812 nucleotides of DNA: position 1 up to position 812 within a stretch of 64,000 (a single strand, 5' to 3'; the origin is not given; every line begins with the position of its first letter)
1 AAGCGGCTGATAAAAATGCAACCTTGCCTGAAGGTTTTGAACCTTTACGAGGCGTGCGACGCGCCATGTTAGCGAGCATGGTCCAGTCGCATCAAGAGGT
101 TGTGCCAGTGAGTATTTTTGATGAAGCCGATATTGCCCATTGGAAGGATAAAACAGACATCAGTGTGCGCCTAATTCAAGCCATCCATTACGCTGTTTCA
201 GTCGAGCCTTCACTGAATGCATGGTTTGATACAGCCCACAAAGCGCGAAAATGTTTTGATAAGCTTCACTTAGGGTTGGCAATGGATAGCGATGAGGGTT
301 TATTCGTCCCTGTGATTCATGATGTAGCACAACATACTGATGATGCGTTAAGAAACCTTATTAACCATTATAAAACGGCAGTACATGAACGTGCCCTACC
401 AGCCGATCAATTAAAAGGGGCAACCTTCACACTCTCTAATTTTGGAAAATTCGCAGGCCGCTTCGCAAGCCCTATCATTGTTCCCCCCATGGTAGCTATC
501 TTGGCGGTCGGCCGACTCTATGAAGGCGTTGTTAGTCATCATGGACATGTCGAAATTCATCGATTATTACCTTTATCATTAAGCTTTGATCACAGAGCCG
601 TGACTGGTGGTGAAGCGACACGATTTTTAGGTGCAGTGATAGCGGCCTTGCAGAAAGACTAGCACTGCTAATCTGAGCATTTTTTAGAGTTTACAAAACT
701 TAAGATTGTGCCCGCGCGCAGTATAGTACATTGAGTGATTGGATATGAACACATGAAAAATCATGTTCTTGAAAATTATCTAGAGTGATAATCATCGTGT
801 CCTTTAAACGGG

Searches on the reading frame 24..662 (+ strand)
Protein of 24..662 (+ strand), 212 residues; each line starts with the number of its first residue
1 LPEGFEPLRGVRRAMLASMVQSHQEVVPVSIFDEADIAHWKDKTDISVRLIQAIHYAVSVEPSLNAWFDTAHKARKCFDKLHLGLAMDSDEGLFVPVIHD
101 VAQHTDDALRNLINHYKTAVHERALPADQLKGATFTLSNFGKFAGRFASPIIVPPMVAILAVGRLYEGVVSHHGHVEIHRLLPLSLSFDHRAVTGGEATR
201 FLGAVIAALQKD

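Call 9: search_protein_families(library=pfam, proteins=[window:24-662:+])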
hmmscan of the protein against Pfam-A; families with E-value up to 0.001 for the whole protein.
window:24-662:+ (212 aa): 1 family
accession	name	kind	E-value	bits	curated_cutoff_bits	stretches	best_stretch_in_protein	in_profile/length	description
PF00198.28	2-oxoacid_dh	-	1.4e-48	165.8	23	1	6-210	7-225/232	2-oxoacid dehydrogenases acyltransferase (catalytic domain)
